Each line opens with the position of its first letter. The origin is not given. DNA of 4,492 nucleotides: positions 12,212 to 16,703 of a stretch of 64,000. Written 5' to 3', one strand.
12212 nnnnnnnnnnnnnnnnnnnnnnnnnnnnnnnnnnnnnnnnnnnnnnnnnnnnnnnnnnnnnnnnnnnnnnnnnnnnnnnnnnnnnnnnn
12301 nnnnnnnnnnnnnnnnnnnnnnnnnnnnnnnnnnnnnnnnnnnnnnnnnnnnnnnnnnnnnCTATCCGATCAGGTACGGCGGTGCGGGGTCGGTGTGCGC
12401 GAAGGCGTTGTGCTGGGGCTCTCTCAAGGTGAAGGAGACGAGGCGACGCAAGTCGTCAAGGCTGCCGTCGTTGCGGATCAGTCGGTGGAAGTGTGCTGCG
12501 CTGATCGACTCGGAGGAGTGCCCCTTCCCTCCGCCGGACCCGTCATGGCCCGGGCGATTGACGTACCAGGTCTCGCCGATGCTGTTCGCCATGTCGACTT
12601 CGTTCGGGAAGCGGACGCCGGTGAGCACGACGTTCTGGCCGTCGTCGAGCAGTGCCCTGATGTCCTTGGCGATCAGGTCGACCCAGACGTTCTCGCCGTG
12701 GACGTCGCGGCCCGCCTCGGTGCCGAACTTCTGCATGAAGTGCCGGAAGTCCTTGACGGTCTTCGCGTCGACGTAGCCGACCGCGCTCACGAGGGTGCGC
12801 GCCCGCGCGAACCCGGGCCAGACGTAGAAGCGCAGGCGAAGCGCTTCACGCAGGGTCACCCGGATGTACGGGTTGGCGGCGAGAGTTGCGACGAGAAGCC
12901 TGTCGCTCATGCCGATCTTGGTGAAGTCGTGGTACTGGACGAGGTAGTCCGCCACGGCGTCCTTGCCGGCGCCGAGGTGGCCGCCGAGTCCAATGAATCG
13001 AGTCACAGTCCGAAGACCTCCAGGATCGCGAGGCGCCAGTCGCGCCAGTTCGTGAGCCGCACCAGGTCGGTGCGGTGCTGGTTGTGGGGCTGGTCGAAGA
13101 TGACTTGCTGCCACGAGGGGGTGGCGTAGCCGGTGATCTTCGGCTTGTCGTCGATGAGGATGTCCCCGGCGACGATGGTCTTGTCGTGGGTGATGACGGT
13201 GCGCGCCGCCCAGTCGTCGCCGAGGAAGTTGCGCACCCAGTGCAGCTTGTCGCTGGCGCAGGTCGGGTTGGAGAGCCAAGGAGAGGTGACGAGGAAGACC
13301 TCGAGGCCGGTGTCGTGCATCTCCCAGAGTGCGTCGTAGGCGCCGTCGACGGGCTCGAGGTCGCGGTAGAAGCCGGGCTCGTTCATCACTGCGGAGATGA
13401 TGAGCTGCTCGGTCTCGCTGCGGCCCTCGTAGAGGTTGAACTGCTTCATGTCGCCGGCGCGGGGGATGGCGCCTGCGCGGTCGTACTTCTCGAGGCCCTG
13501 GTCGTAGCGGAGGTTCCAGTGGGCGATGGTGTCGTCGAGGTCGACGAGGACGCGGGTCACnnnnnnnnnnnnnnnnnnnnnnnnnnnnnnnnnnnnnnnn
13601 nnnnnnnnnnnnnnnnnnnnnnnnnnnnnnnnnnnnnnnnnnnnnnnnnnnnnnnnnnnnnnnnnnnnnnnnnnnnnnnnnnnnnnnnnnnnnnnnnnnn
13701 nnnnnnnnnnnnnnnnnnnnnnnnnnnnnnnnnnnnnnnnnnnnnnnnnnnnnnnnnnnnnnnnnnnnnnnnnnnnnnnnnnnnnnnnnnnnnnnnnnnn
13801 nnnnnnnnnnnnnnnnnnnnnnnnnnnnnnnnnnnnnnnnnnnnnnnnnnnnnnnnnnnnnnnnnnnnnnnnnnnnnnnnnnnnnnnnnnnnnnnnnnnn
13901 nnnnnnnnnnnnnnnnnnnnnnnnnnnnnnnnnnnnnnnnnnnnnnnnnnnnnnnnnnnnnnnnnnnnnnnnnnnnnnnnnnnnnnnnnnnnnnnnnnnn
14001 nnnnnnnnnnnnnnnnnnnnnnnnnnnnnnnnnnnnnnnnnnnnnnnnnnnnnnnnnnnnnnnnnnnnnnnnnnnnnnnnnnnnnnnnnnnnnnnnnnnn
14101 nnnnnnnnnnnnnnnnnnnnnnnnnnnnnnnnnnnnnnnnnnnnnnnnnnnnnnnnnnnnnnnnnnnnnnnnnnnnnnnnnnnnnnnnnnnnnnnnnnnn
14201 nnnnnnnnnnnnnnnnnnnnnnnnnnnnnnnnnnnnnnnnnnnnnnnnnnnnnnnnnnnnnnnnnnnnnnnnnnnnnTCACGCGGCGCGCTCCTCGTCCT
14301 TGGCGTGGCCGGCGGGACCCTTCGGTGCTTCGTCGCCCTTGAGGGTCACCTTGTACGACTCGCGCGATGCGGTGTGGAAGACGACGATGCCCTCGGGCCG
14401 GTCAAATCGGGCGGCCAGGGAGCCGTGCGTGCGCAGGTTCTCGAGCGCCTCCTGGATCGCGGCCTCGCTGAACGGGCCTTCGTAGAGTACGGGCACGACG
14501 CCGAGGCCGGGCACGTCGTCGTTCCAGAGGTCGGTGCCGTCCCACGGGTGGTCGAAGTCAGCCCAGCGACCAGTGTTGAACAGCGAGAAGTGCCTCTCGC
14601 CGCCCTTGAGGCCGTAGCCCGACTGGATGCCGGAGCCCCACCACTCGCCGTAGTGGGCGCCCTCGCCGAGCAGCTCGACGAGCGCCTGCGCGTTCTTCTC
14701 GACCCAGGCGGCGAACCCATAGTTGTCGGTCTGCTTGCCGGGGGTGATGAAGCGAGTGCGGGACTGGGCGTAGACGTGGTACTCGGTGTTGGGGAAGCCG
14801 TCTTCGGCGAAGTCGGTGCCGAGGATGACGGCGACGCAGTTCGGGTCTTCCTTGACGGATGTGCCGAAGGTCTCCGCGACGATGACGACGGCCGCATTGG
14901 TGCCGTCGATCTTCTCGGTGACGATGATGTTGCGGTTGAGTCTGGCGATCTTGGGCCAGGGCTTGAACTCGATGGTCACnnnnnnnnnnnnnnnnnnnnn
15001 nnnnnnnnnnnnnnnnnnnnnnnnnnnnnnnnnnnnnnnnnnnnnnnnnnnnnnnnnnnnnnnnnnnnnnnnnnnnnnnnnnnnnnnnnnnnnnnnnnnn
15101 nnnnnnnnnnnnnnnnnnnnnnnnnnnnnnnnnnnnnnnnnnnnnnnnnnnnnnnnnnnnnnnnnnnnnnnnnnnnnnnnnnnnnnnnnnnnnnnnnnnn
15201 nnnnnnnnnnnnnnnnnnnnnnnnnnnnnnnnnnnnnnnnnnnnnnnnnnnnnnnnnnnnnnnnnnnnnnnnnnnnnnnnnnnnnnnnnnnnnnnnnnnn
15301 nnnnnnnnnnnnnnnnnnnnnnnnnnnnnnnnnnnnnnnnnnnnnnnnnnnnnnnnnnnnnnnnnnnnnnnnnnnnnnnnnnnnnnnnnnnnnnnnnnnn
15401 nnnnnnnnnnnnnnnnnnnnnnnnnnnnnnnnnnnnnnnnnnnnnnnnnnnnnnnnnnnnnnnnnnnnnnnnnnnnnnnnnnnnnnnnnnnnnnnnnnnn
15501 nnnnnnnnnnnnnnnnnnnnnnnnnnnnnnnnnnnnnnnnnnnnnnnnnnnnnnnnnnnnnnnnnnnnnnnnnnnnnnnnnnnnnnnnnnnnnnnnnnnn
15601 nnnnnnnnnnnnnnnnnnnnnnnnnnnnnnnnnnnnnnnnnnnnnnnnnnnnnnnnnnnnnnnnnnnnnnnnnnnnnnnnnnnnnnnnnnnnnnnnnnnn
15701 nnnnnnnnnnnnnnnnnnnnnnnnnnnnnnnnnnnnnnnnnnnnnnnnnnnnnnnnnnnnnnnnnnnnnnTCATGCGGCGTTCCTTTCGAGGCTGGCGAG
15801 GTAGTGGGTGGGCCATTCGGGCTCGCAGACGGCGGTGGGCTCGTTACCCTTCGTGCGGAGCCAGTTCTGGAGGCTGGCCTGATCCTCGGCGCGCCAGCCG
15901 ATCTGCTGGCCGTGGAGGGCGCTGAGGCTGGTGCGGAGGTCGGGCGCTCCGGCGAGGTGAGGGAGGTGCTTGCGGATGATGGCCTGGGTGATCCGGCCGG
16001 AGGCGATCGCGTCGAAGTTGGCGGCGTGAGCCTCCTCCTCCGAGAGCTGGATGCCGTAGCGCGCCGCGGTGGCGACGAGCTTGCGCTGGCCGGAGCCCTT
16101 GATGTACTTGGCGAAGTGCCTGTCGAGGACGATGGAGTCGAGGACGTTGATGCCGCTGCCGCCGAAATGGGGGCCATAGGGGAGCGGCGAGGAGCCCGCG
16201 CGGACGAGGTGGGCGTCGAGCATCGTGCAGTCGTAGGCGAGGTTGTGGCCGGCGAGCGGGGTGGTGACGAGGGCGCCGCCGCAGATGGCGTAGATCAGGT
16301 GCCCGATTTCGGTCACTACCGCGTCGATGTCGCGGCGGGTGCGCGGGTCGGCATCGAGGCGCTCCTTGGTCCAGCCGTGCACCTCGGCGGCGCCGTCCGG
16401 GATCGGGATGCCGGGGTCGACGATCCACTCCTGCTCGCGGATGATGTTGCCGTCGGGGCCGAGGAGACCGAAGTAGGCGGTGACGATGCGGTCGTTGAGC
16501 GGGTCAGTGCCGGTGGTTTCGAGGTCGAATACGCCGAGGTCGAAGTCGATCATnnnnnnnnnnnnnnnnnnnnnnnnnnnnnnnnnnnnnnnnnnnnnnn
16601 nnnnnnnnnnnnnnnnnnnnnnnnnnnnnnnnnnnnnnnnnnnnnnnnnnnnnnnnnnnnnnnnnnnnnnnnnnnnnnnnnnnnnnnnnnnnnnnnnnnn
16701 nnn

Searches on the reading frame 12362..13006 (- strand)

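Call 21: search_protein_families(library=pfam, proteins=[window:12362-13006:-], max_evalue=0.001)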
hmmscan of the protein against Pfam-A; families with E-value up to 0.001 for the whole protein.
window:12362-13006:- (214 aa): 1 family
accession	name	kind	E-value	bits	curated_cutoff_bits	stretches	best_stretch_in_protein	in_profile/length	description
PF21448.3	DNMK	-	1.3e-09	38.5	27.1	1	87-187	130-230/232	Deoxynucleotide monophosphate kinase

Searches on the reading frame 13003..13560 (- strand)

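Call 21: search_protein_families(library=pfam, proteins=[window:13003-13560:-], max_evalue=0.001)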
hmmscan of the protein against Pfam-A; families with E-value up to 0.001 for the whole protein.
window:13003-13560:- (185 aa): 1 family
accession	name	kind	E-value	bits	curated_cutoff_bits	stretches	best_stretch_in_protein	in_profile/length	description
PF06941.18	NT5C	-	3.3e-23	82.9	24.8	1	4-175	4-170/180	5' nucleotidase, deoxy (Pyrimidine), cytosolic type C protein (NT5C)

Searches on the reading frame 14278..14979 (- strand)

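Call 21: search_protein_families(library=pfam, proteins=[window:14278-14979:-], max_evalue=0.001)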
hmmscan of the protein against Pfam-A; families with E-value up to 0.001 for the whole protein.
window:14278-14979:- (233 aa): 1 family
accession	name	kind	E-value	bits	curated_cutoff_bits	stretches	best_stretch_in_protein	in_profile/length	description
PF09414.15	RNA_ligase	-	1.9e-17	64.4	27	1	17-210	2-169/171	RNA ligase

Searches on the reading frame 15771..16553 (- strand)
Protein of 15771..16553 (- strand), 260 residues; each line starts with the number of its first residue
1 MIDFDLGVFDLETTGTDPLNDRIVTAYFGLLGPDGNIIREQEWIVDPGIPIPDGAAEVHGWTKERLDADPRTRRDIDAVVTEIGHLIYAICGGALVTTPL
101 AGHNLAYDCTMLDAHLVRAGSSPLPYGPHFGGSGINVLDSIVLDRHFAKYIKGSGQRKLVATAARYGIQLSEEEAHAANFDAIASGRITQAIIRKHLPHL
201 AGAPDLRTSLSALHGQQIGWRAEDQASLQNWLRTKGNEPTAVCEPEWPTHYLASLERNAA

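Call 21: search_protein_families(library=pfam, proteins=[window:15771-16553:-], max_evalue=0.001)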
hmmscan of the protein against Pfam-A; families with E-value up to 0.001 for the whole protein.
window:15771-16553:- (260 aa): 1 family
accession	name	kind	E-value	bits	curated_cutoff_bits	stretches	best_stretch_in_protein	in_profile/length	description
PF00929.31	RNase_T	-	1.9e-08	35.5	24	1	8-187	2-162/164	Exonuclease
